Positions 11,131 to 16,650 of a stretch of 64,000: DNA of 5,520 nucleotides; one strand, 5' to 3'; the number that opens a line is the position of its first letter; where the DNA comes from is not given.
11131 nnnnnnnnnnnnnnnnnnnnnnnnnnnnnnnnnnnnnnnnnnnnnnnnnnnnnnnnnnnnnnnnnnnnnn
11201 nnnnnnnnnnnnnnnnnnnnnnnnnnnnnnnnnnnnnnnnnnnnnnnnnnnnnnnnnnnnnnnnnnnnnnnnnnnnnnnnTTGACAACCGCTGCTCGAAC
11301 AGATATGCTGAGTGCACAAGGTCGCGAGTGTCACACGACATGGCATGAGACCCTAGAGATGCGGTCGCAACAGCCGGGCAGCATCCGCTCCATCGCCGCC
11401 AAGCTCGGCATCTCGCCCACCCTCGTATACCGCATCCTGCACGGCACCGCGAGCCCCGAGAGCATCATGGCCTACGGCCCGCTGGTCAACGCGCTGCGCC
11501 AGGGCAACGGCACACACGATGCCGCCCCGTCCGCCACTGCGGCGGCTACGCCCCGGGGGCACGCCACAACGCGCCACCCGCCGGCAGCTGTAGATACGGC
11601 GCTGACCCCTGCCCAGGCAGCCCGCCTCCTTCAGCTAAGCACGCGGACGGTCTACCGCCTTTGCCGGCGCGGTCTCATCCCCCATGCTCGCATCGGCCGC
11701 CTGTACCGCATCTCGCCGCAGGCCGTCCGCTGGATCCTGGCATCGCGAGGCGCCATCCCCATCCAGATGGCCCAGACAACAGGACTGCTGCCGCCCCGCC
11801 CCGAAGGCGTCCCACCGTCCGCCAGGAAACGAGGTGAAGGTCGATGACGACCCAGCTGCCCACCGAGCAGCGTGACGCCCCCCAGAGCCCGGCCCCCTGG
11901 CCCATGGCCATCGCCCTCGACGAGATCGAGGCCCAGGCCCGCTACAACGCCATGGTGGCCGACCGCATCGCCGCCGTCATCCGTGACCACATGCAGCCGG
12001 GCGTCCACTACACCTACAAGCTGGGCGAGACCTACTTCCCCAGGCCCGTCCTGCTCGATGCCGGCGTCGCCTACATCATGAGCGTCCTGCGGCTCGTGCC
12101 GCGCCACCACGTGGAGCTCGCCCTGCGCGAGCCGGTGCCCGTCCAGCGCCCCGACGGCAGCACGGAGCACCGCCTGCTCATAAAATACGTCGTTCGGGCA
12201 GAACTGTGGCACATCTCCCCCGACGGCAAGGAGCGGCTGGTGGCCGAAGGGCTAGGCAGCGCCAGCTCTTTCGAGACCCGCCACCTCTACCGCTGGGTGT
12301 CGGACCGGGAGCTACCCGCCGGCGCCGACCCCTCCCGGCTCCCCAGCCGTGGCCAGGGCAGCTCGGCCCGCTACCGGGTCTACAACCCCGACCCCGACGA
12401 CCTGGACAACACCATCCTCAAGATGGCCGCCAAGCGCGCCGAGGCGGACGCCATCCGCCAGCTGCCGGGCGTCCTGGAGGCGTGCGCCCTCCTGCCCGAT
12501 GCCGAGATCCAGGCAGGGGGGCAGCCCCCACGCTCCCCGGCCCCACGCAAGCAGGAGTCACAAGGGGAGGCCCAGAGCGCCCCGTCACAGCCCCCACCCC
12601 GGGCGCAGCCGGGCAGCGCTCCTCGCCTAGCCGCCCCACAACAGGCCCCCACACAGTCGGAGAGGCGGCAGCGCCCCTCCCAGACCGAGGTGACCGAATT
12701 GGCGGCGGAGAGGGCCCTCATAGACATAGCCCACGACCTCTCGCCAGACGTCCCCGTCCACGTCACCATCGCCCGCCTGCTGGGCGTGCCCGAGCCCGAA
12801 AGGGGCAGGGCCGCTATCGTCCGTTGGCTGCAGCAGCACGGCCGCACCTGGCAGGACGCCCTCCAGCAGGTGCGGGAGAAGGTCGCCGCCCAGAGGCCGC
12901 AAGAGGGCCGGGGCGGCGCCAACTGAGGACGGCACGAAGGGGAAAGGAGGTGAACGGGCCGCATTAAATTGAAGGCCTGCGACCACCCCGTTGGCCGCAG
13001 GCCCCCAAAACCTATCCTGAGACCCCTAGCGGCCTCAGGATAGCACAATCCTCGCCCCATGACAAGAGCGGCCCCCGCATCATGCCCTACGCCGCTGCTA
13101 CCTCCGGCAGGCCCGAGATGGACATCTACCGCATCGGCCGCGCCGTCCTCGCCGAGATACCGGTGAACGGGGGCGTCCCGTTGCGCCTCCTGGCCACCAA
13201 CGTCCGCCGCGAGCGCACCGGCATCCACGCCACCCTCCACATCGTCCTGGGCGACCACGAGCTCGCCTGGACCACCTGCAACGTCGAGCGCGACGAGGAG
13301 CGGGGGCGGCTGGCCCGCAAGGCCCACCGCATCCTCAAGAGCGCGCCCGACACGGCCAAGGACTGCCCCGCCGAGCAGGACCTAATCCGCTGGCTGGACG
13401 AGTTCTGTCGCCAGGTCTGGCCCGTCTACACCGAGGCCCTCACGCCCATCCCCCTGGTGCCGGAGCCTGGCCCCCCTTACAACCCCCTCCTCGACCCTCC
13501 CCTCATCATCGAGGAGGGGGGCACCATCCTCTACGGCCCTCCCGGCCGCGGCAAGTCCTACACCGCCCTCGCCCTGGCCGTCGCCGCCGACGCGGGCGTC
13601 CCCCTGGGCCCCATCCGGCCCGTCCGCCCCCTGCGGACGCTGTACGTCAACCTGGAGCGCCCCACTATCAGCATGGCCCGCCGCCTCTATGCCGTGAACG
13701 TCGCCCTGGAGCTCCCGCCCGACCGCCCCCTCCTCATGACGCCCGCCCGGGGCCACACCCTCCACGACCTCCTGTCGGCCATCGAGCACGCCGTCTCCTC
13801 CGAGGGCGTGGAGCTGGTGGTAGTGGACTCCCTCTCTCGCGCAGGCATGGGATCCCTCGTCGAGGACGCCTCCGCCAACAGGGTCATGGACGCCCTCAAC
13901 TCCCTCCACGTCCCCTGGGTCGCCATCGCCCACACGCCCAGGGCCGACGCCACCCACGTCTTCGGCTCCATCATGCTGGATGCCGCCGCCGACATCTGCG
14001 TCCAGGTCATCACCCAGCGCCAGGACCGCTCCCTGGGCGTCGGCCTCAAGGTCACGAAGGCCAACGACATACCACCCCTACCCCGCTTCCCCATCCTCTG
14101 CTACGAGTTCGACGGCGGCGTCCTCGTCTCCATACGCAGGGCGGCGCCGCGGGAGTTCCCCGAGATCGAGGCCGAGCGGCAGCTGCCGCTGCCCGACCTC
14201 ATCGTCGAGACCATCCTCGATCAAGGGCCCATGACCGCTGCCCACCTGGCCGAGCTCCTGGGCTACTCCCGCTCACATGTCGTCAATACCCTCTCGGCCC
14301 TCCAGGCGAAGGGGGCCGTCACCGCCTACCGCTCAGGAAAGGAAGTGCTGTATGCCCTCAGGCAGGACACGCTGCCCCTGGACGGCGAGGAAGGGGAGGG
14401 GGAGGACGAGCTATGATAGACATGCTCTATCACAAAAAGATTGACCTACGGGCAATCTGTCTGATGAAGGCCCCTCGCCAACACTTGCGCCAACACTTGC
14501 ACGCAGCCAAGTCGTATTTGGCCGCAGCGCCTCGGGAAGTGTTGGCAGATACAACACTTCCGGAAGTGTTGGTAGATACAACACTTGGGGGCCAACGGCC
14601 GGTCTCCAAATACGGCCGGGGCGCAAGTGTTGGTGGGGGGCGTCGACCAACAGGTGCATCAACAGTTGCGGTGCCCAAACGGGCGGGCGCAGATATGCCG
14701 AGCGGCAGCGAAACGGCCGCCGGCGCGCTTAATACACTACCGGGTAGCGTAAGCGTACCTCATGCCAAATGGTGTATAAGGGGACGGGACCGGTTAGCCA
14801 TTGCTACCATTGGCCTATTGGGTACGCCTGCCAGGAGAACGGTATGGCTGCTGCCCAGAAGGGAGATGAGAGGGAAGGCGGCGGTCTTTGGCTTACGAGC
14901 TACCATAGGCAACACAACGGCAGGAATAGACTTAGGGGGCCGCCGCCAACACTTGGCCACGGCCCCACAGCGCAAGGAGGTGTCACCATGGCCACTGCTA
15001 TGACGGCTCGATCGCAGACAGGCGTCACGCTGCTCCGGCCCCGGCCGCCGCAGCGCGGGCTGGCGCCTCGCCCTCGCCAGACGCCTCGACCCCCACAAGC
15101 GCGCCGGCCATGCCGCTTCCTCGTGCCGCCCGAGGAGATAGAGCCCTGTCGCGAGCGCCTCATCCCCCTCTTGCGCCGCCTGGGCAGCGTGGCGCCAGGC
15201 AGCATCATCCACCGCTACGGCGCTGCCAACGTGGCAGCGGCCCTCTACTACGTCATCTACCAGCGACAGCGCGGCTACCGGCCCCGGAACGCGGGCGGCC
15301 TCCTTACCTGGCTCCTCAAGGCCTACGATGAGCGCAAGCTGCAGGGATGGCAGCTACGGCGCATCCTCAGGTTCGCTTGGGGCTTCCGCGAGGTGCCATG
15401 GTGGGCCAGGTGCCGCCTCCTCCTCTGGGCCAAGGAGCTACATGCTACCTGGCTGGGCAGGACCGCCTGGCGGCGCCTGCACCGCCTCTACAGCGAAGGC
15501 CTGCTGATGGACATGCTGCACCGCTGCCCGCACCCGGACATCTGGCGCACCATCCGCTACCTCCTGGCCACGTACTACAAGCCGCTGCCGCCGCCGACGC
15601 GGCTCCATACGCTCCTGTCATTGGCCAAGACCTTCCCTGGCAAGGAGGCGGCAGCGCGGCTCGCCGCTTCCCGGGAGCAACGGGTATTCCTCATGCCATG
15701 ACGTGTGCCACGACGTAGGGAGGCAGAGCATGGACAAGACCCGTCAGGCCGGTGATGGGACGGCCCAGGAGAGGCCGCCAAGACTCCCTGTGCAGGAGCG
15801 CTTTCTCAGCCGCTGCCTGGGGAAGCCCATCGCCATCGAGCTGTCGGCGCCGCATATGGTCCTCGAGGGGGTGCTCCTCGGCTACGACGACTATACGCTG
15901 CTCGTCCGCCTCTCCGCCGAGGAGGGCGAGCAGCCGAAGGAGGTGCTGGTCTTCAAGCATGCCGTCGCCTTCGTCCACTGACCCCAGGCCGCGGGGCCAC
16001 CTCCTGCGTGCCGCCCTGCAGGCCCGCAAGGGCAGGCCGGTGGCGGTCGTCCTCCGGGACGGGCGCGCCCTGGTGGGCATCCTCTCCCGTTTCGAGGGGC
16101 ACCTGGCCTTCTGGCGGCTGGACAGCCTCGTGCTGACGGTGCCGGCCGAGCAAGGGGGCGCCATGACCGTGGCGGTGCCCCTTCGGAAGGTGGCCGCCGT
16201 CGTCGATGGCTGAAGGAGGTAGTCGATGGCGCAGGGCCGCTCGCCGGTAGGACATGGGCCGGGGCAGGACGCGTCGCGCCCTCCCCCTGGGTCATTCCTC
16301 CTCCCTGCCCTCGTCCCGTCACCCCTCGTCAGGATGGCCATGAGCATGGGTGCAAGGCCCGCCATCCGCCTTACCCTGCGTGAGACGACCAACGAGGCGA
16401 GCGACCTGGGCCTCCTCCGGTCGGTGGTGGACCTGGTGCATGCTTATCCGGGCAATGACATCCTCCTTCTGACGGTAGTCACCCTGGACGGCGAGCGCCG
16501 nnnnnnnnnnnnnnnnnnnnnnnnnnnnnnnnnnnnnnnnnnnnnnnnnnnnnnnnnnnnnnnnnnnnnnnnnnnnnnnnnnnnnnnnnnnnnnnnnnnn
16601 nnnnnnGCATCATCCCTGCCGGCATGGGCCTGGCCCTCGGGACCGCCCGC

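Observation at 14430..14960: Iteron cluster immediately downstream of the RepA-like AAA_25 gene: candidate vegetative origin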

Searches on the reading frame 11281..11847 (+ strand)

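Call 11: search_protein_families(library=pfam, proteins=[window:11281-11847:+], max_evalue=0.01)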
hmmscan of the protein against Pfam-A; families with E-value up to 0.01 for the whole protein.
window:11281-11847:+ (188 aa): 19 families
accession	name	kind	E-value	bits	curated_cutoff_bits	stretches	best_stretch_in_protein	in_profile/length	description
PF12728.13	HTH_17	-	1.1e-15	58.1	27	1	108-150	2-44/51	Helix-turn-helix domain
PF13384.12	HTH_23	-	2.8e-09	37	24.6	1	107-127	17-37/50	Homeodomain-like domain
PF13551.12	HTH_29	-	6.9e-09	36.1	28.1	1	103-147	7-61/64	Winged helix-turn helix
PF13518.12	HTH_28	-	2.4e-08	34.4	25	0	33-54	13-34/52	Helix-turn-helix domain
PF13542.12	HTH_Tnp_ISL3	-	1.3e-06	28.2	27.4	0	26-54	21-48/51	Helix-turn-helix domain of transposase family ISL3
PF13560.12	HTH_31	-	7.5e-06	26.6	27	0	107-150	14-48/64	Helix-turn-helix domain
PF02796.21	HTH_7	-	5.6e-05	23.6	23.8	1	20-54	10-43/45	Helix-turn-helix domain of resolvase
PF13936.12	HTH_38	-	0.00012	22.2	27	0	34-54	22-42/44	Helix-turn-helix domain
PF00376.29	MerR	-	0.00019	21.6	28.2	1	109-138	1-30/38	MerR family regulatory protein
PF08281.18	Sigma70_r4_2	-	0.00036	20.6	25.7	0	108-132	27-51/54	Sigma-70, region 4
PF09339.16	HTH_IclR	-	0.00055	20.1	22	0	29-54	15-40/52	IclR helix-turn-helix domain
PF01381.28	HTH_3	-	0.00085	19.8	23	0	34-60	11-37/55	Helix-turn-helix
PF20432.4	Xre-like-HTH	-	0.0011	19.6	25.8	0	107-131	23-48/63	Antitoxin Xre-like helix-turn-helix domain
PF13338.12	AbiEi_4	-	0.0021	18.5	25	0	108-133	14-38/49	Transcriptional regulator, AbiEi antitoxin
PF02042.20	RWP-RK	-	0.0042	17.4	29.3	0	109-133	14-38/49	RWP-RK domain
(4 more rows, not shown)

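Call 22: search_protein_families(library=phrogs, proteins=[window:11281-11847:+], max_evalue=0.01)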
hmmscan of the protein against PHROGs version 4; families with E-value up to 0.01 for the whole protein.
window:11281-11847:+ (188 aa): 13 families
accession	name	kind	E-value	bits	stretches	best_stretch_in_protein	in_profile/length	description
phrog_66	-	integration and excision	3.2e-10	41.2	1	90-160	76-147/412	excisionase and transcriptional regulator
phrog_6401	-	DNA, RNA and nucleotide metabolism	1e-06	29.5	1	107-155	9-59/64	DNA binding protein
phrog_836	-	transcription regulation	3.7e-05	24.9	0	29-58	93-122/133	late transcriptional activator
phrog_3642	-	DNA, RNA and nucleotide metabolism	4.8e-05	24.2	1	31-60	20-49/79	HTH DNA binding protein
phrog_2907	-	integration and excision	5.9e-05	24.5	1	106-150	5-54/117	excisionase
phrog_1840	-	integration and excision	0.00049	21.5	1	107-183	6-85/90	excisionase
phrog_10045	-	DNA, RNA and nucleotide metabolism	0.00099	19.9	1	105-146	18-60/74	HTH DNA binding protein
phrog_7506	-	integration and excision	0.0013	20.1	1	95-150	6-58/78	recombination directionality factor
phrog_1157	-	integration and excision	0.0015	18.8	0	19-58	5-43/422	transposase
phrog_2474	-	transcription regulation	0.0021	18.9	1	99-135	40-76/118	MerR-like transcriptional regulator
phrog_57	-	head and packaging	0.0022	18.9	1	107-156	12-62/199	terminase small subunit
phrog_664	-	DNA, RNA and nucleotide metabolism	0.0067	17.3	0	108-141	101-134/210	DNA binding protein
phrog_15534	-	DNA, RNA and nucleotide metabolism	0.0099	17.4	0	105-145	41-80/93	HTH DNA binding protein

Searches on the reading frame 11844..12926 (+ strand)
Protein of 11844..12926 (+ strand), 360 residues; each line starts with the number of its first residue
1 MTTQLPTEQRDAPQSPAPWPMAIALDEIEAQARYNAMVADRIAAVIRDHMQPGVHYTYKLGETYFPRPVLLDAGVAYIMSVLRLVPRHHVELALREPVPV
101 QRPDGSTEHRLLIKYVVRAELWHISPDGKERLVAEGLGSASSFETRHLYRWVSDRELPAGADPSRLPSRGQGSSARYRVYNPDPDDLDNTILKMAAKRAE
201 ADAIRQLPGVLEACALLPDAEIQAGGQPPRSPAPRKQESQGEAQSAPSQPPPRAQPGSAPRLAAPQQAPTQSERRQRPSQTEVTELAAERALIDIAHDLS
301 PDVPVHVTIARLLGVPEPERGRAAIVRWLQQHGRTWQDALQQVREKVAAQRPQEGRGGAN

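Call 11: search_protein_families(library=pfam, proteins=[window:11844-12926:+], max_evalue=0.01)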
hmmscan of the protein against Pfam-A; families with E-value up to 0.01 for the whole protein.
window:11844-12926:+ (360 aa): 0 families

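Call 22: search_protein_families(library=phrogs, proteins=[window:11844-12926:+], max_evalue=0.01)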
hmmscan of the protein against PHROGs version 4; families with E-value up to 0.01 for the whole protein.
window:11844-12926:+ (360 aa): 1 family
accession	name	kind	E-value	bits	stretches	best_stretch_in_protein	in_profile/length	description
phrog_10048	-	unknown function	4.1e-07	30.5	1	41-206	34-154/273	-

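Call 65: search_protein_families(library=ncbifam, proteins=[window:11844-12926:+], max_evalue=0.01)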
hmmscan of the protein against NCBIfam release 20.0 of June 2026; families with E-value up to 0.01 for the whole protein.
window:11844-12926:+ (360 aa): 0 families

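Call 76: find_homologous_proteins(query=window:11844-12926:+)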
Query window:11844-12926:+ (360 aa): 24 proteins with E <= 0.001 among 8000 candidates.
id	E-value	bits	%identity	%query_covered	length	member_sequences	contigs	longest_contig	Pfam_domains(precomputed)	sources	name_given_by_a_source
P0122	1.1e-210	717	92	100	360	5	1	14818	-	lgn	-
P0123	9.0e-106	372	58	91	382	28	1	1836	-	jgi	jgi:hypothetical protein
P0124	2.0e-103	365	57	91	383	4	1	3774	-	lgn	-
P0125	2.4e-102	361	54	91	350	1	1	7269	-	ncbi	-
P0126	2.7e-101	358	55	94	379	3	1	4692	-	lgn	-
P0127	5.0e-88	314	63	63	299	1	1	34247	-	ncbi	-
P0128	2.7e-74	269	48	93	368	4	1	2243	-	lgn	-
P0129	1.5e-57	214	42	92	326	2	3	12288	-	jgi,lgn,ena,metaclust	metaclust:\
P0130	6.5e-57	212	44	89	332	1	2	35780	-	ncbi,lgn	-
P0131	1.9e-40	158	39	96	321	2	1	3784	-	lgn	-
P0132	1.2e-20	92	42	49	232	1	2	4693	-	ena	-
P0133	3.4e-20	91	41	47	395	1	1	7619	-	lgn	-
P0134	7.6e-18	83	36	53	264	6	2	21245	-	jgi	-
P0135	2.2e-17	82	40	48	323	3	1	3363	-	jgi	-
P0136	2.9e-17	81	36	59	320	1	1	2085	-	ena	-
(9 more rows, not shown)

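Call 82: predict_structure(alignment_id=A3)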
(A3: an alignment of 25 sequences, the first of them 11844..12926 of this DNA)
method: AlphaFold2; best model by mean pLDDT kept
length: 360 residues; sequences in the alignment: 25
mean_pLDDT: 77.0   pTM: 0.54
mean pLDDT of the five models: 77.0, 76.9, 76.4, 76.4, 73.8
residues with pLDDT >= 90: 155; 70-90: 107; 50-70: 11; < 50: 87
segments of 3 or more residues with pLDDT < 50: 1-22, 218-245, 252-278, 354-360
pLDDT, mean of each block of 10 residues (from residue 1): 35 43 71 86 87 90 86 93 95 93 80 96 93 97 90 90 88 87 84 97 91 63 39 38 47 42 36 46 85 93 93 93 92 94 91 47
secondary structure, 60 per line:
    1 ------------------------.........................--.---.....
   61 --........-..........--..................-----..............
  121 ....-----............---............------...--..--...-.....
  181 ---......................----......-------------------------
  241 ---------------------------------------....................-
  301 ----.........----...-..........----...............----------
elements in order: H25-49 E56-60 E63-70 H72-81 E84-101 E107-124 E130-141 H145-148 E149-153 E176-180 H184-205 H210-215 H280-299 H305-313 H322-331 H336-350

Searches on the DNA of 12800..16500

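Call 10: search_rna_families(source=window, start=12800, end=16500, threshold=evalue, max_evalue=1)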
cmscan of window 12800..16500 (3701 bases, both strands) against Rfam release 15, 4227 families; matches with E-value up to 1: 1.
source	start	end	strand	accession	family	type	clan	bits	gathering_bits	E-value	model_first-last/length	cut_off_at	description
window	13483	13537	-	RF01276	sR53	Gene; snRNA; snoRNA; CD-box;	-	23.9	49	0.016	1-60/60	no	Small nucleolar RNA sR53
